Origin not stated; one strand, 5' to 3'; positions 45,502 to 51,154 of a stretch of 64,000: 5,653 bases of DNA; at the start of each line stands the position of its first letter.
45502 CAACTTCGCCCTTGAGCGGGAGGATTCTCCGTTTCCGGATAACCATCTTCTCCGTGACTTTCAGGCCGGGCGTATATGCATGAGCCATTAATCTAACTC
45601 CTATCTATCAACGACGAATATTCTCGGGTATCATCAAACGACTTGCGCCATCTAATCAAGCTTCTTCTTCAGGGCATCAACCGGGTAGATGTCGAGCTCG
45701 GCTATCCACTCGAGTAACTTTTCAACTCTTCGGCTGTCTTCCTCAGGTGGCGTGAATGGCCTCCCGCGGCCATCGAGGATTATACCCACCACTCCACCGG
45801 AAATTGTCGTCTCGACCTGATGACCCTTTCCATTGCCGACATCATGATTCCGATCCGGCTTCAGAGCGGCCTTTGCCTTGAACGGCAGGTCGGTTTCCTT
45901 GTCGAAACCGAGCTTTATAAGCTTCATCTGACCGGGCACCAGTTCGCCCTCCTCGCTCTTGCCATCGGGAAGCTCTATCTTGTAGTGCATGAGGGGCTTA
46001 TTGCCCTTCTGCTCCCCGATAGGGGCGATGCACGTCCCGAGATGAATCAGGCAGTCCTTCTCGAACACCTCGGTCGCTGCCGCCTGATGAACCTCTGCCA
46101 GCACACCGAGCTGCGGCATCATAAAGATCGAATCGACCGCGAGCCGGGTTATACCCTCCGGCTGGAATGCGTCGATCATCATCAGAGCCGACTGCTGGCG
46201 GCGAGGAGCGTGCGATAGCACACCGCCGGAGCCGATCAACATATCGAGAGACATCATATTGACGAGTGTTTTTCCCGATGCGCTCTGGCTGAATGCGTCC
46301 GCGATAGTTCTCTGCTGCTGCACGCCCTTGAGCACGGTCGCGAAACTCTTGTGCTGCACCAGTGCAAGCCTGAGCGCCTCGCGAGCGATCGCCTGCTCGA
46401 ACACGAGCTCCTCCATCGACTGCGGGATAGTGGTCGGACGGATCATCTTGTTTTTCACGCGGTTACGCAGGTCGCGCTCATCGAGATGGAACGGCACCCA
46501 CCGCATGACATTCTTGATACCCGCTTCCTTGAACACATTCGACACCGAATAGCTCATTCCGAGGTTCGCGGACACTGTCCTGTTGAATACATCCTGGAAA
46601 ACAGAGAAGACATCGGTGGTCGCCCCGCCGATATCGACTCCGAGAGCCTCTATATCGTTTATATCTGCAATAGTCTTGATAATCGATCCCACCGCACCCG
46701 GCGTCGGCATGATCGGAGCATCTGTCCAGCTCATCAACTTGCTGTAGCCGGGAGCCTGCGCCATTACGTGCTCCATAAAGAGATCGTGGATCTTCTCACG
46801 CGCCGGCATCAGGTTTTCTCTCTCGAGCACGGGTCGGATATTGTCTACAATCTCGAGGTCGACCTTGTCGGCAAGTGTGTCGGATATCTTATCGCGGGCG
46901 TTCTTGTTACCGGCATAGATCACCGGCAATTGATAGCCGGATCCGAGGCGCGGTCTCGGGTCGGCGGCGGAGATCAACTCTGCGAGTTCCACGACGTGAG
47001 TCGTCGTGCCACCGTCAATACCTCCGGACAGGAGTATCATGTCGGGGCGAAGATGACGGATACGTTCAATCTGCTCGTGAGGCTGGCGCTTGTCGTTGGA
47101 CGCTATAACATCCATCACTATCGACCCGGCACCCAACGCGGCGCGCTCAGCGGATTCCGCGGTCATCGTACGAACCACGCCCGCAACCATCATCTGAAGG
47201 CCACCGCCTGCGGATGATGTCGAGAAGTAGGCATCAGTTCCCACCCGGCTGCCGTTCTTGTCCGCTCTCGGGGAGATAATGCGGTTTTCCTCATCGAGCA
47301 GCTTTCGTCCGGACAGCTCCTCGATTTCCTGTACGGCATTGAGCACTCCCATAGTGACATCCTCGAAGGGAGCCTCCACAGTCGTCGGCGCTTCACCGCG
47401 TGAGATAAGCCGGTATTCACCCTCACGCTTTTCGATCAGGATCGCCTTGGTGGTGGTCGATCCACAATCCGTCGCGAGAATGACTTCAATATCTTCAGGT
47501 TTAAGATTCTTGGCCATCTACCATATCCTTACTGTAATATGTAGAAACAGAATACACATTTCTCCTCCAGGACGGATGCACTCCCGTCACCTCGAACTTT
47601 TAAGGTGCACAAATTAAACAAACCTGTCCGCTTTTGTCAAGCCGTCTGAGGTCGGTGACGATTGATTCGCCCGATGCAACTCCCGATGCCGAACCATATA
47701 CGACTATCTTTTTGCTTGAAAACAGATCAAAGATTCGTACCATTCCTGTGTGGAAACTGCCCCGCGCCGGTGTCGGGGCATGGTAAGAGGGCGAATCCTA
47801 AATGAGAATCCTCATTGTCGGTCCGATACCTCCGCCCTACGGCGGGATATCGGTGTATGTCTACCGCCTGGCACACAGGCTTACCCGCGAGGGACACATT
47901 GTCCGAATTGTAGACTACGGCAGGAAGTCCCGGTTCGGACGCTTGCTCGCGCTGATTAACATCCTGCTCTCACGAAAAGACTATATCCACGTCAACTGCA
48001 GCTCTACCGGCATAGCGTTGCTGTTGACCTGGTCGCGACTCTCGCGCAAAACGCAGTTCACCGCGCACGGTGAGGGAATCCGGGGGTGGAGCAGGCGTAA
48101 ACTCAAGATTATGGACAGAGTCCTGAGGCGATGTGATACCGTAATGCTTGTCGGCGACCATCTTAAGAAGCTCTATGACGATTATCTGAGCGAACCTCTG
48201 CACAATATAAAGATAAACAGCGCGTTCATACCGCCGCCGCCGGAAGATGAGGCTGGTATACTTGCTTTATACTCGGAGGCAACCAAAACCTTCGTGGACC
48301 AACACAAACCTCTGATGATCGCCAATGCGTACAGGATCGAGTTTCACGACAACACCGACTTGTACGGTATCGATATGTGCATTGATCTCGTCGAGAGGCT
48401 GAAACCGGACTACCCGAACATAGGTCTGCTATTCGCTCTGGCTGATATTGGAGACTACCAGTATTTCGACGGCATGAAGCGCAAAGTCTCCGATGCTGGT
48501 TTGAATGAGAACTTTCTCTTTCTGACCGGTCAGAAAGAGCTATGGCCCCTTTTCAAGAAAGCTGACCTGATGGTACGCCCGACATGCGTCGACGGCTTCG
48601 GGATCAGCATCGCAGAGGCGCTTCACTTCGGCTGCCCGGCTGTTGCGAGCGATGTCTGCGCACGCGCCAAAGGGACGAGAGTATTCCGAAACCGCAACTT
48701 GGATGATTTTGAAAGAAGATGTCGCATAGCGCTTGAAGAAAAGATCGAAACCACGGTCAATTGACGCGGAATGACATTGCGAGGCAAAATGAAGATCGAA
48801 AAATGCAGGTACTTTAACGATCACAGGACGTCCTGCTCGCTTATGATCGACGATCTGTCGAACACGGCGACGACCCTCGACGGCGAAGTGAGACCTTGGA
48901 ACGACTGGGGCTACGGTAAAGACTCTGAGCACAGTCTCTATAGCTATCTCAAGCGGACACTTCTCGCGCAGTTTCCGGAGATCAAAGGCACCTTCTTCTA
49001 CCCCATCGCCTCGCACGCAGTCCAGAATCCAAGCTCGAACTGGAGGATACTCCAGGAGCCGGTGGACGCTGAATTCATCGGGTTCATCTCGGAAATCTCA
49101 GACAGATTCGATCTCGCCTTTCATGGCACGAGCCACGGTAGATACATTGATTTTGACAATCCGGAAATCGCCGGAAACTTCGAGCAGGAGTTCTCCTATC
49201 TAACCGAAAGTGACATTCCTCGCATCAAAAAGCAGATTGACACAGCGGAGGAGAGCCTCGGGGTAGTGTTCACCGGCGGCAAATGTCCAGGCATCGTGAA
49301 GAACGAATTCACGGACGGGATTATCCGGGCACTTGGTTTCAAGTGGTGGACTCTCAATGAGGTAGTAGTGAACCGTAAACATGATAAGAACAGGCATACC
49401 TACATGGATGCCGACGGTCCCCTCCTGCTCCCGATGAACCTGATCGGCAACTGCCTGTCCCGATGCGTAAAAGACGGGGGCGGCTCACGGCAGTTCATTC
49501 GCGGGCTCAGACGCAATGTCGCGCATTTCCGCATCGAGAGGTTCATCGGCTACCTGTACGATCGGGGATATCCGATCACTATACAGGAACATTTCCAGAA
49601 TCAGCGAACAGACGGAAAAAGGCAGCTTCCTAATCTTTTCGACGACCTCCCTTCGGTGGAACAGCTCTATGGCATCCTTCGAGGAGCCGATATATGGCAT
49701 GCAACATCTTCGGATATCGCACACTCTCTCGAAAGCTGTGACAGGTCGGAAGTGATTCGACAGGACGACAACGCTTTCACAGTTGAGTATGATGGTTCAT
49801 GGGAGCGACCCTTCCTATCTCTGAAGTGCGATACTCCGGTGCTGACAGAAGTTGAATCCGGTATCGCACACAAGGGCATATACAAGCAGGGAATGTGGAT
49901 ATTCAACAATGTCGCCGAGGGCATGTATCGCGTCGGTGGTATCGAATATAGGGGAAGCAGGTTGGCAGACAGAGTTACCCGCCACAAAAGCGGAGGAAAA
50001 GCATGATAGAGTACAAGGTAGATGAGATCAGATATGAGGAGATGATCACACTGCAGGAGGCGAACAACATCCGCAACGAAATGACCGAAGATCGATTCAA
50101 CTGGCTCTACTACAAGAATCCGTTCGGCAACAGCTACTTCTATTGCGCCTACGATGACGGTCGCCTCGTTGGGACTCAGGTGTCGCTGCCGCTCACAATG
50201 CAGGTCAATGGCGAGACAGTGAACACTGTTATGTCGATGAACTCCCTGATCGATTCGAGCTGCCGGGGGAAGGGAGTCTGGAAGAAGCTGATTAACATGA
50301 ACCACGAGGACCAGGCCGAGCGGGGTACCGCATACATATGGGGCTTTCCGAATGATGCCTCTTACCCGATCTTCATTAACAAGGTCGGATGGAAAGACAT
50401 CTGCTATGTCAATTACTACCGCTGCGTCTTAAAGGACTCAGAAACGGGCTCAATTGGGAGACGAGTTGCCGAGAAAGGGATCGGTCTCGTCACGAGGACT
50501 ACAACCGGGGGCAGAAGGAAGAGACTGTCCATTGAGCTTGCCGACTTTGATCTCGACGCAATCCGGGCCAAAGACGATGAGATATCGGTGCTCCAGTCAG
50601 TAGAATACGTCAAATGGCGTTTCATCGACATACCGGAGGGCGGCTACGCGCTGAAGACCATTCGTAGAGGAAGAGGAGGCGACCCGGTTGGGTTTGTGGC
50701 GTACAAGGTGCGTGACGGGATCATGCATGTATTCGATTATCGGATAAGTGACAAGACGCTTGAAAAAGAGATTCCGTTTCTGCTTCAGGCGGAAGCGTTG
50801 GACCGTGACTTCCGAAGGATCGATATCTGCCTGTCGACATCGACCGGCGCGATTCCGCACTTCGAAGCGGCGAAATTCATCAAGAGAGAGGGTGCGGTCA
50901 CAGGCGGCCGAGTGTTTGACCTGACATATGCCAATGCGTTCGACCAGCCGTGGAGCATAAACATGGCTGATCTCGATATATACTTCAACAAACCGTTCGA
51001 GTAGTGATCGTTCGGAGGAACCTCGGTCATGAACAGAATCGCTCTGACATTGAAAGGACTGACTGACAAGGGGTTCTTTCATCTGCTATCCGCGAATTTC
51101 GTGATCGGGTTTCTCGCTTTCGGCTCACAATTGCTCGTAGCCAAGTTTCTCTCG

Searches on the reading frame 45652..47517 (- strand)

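Call 20: search_protein_families(library=ncbifam, proteins=[window:45652-47517:-], max_evalue=0.00001)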
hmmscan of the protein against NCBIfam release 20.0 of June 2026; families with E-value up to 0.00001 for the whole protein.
window:45652-47517:- (621 aa): 3 families
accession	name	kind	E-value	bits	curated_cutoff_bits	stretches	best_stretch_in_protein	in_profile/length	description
NF040745.1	accessory_GlmL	equivalog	9.6e-71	238.9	475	1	14-487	2-455/459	methylaspartate mutase accessory protein GlmL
NF040744.1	ornith_Or-4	equivalog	3.9e-66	223.5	600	1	13-488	3-446/448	GlmL-related ornithine degradation protein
TIGR01319.1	glmL_fam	subfamily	1.5e-52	179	204.05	1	93-486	59-452/456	GlmL family protein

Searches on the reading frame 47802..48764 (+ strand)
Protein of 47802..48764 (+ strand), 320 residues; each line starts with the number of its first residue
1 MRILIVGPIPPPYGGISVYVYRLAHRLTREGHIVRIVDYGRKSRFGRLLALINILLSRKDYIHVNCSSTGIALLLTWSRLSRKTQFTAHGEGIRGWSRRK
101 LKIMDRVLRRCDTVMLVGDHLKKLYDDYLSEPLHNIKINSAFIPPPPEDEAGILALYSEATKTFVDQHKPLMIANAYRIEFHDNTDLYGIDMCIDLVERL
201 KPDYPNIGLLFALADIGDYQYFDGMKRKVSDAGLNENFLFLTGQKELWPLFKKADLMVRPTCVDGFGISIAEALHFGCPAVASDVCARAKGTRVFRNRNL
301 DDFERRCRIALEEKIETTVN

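Call 41: search_protein_families(library=pfam, proteins=[window:47802-48764:+], max_evalue=0.00001)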
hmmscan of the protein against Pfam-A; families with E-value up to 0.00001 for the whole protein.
window:47802-48764:+ (320 aa): 4 families
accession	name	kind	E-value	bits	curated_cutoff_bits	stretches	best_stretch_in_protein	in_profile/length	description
PF00534.26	Glycos_transf_1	-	7.6e-13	48.8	26.4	1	189-287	29-126/172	Glycosyl transferases group 1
PF13692.12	Glyco_trans_1_4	-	1.2e-10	42.3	27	1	189-303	16-132/142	Glycosyl transferases group 1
PF13439.12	Glyco_transf_4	-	8.1e-09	36.2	28.5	0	46-127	59-150/170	Glycosyltransferase Family 4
PF13579.12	Glyco_trans_4_4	-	4.2e-07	30.9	29.7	0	46-123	64-140/158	Glycosyl transferase 4-like domain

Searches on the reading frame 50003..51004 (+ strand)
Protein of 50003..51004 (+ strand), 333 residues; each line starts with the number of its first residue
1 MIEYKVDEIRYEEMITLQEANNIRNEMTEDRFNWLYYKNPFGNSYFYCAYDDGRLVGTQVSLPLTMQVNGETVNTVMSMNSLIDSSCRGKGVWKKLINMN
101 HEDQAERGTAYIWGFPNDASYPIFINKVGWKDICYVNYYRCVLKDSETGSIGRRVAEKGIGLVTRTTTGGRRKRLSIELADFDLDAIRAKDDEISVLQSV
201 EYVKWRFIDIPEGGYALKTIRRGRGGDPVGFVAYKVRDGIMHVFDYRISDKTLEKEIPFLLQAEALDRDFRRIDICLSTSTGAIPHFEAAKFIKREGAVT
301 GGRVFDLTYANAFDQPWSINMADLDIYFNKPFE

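Call 41: search_protein_families(library=pfam, proteins=[window:50003-51004:+], max_evalue=0.00001)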
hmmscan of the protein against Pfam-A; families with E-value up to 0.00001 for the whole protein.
window:50003-51004:+ (333 aa): 1 family
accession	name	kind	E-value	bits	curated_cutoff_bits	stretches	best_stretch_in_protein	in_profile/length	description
PF13527.13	Acetyltransf_9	-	8.4e-13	48.9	25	1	33-130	30-124/127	Acetyltransferase (GNAT) domain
